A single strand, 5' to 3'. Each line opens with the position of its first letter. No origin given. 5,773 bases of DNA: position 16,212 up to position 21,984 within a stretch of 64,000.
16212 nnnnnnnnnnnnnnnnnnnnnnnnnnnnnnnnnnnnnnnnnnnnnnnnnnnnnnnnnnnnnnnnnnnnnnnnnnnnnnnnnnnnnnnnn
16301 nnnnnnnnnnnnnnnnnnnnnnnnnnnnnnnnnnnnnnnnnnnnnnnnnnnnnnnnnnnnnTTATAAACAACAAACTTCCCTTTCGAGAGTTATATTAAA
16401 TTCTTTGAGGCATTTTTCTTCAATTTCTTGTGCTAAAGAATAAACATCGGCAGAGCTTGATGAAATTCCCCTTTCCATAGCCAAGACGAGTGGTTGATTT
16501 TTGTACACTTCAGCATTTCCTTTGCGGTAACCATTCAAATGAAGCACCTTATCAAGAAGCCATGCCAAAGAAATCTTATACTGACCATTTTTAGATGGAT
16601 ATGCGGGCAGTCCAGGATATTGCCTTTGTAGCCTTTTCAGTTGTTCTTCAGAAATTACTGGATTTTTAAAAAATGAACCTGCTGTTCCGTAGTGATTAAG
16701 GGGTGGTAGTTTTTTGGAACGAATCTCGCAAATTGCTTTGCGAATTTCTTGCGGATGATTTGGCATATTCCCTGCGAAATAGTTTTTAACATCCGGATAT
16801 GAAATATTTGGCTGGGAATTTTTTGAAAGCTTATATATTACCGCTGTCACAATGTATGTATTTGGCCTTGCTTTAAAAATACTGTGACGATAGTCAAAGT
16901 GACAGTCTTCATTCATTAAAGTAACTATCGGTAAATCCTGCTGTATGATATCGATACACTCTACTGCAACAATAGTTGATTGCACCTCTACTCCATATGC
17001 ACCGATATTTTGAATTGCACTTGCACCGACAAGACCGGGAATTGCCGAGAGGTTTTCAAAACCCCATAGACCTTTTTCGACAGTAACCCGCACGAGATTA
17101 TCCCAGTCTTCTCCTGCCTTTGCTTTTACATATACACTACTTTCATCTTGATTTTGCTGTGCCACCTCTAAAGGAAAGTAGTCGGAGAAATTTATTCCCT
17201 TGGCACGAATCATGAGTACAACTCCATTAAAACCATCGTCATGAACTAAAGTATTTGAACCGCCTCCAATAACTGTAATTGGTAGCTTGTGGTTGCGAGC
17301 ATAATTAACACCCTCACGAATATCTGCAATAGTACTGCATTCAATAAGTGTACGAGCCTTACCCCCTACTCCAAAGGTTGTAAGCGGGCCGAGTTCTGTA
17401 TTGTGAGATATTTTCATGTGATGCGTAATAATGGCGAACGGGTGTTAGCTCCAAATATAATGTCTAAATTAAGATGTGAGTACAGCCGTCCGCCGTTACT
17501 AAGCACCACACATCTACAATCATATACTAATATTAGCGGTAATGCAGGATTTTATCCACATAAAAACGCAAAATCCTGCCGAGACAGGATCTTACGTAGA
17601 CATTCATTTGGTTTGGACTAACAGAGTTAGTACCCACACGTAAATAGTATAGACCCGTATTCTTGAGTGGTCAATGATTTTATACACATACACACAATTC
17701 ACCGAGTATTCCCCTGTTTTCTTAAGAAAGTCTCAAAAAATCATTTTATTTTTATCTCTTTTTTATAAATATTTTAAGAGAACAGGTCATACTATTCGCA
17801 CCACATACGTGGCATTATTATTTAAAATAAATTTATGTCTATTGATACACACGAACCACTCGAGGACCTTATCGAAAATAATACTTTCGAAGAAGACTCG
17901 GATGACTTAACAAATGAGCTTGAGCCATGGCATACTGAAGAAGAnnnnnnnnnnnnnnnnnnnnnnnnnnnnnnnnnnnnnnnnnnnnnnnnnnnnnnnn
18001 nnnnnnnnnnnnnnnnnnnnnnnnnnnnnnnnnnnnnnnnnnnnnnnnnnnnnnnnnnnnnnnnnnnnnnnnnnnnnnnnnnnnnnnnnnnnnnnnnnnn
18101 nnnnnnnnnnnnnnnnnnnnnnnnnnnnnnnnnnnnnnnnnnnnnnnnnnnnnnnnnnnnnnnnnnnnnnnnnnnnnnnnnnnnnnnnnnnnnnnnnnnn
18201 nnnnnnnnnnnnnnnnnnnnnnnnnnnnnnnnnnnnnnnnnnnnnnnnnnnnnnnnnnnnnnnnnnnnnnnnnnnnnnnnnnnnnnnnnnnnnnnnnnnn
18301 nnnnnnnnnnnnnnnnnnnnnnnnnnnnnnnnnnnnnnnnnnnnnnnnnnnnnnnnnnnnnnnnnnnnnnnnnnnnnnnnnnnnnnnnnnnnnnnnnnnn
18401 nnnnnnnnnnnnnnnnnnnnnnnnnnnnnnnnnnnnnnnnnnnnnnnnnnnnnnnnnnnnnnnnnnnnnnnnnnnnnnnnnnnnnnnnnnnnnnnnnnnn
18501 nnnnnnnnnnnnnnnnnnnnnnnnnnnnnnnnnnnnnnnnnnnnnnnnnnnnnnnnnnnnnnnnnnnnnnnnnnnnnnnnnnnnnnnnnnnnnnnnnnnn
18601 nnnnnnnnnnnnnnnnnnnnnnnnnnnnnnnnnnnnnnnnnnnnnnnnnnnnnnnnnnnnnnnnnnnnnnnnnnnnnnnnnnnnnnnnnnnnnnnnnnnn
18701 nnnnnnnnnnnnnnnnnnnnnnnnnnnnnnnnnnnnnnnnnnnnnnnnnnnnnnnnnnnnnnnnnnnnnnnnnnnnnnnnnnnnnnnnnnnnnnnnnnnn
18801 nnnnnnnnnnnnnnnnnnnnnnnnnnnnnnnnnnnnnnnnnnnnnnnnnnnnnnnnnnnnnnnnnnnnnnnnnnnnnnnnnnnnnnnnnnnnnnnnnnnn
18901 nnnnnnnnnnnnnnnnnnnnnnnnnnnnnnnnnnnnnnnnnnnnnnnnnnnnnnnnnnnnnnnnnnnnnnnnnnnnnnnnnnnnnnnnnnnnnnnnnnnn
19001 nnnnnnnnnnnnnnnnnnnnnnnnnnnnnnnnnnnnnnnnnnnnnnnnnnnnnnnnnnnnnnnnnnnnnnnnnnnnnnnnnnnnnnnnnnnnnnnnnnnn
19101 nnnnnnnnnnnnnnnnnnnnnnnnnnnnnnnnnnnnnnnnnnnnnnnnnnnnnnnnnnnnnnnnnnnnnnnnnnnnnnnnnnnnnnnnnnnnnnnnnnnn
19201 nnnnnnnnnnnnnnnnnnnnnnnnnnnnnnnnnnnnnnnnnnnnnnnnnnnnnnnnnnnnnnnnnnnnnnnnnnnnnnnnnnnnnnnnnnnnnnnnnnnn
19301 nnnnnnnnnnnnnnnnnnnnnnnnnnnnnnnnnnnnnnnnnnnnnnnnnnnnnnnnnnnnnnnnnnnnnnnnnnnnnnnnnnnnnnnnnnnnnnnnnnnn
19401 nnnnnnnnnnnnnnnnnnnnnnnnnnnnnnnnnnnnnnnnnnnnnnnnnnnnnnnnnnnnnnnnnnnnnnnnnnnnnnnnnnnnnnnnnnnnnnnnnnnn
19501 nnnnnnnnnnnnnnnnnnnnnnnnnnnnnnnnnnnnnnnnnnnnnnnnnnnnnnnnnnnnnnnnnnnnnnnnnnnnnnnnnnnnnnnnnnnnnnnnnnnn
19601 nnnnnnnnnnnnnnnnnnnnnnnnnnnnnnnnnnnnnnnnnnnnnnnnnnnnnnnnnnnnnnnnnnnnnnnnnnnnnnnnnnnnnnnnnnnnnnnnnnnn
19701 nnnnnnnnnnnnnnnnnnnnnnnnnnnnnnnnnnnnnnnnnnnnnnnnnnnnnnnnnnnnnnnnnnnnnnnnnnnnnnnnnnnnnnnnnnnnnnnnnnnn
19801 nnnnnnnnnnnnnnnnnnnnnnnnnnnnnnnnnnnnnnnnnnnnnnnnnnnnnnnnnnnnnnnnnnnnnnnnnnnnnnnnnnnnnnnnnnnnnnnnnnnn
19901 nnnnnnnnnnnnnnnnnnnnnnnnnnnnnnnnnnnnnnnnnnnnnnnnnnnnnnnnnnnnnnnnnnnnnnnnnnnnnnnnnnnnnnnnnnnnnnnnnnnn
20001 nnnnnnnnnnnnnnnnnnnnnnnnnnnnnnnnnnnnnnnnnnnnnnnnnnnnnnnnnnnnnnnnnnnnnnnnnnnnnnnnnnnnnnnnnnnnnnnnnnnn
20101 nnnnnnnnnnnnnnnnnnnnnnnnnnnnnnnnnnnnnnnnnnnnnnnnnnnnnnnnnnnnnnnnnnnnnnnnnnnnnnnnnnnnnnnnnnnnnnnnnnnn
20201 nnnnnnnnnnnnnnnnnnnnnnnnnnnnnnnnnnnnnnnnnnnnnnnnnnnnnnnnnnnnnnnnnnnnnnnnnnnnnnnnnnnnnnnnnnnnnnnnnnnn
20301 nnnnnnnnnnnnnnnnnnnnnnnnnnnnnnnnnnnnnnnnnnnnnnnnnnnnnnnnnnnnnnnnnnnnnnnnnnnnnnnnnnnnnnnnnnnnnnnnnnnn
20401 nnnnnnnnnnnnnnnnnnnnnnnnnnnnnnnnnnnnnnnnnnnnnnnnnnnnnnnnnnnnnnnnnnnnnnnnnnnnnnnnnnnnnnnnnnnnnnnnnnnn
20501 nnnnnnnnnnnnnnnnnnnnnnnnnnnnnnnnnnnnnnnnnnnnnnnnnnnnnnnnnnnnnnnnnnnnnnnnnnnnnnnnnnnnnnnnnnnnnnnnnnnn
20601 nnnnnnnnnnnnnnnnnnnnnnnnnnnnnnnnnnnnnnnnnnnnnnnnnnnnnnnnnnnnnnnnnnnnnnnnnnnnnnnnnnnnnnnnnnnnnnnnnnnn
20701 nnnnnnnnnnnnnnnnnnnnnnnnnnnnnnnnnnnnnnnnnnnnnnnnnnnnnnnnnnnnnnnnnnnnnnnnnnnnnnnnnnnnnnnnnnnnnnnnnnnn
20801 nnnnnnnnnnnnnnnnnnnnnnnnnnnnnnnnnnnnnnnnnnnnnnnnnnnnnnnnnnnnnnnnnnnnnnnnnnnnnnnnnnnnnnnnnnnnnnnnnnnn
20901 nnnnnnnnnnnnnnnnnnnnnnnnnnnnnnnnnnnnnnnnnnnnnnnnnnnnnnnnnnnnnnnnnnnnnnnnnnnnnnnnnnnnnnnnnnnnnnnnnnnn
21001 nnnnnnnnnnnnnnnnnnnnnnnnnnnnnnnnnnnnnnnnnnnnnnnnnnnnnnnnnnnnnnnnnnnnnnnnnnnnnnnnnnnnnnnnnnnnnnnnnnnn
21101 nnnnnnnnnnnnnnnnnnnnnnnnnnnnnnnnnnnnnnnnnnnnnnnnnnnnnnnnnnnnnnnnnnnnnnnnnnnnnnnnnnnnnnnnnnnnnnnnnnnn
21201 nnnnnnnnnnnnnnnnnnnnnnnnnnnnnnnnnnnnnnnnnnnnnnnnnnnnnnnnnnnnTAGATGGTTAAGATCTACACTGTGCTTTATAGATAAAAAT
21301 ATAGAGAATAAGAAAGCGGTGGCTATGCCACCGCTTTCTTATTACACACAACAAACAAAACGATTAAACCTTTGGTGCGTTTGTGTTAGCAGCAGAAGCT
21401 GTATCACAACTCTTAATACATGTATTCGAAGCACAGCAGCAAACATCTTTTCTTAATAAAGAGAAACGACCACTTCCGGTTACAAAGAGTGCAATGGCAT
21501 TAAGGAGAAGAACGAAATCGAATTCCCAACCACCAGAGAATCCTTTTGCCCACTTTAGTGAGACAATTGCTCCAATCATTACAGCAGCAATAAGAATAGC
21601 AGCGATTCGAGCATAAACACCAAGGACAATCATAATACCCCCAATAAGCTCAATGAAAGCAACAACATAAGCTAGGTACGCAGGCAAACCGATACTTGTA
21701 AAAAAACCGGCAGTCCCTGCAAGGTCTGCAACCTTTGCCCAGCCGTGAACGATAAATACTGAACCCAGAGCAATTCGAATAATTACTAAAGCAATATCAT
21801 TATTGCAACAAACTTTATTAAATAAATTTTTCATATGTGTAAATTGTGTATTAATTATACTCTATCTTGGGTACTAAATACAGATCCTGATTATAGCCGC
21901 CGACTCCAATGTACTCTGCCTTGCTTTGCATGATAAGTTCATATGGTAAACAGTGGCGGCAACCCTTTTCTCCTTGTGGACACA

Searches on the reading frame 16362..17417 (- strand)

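Call 8: search_protein_families(library=pfam, proteins=[window:16362-17417:-], max_evalue=0.001)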
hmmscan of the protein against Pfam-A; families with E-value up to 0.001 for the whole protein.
window:16362-17417:- (351 aa): 2 families
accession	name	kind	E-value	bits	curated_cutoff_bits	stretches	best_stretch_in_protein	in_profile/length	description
PF01565.28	FAD_binding_4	-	1.1e-20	74.2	26.4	1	24-156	4-130/139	FAD binding domain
PF02873.21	MurB_C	-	4e-17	62.7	27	1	224-350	1-98/99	UDP-N-acetylenolpyruvoylglucosamine reductase, C-terminal domain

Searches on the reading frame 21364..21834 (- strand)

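Call 6: search_protein_families(library=pfam, proteins=[window:21364-21834:-], max_evalue=0.01)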
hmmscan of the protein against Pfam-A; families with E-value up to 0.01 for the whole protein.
window:21364-21834:- (156 aa): 4 families
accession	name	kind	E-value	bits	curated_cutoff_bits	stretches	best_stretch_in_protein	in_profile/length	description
PF07681.17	DoxX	-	1.2e-22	80.8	23.6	1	16-94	2-84/85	DoxX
PF13564.11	DoxX_2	-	2.9e-07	31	26.3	1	21-115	4-102/103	DoxX-like family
PF07291.16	MauE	-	1.4e-06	29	27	1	14-91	3-85/128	Methylamine utilisation protein MauE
PF04173.18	DoxD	-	7.5e-05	23.2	22.7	1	57-126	70-140/167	TQO small subunit DoxD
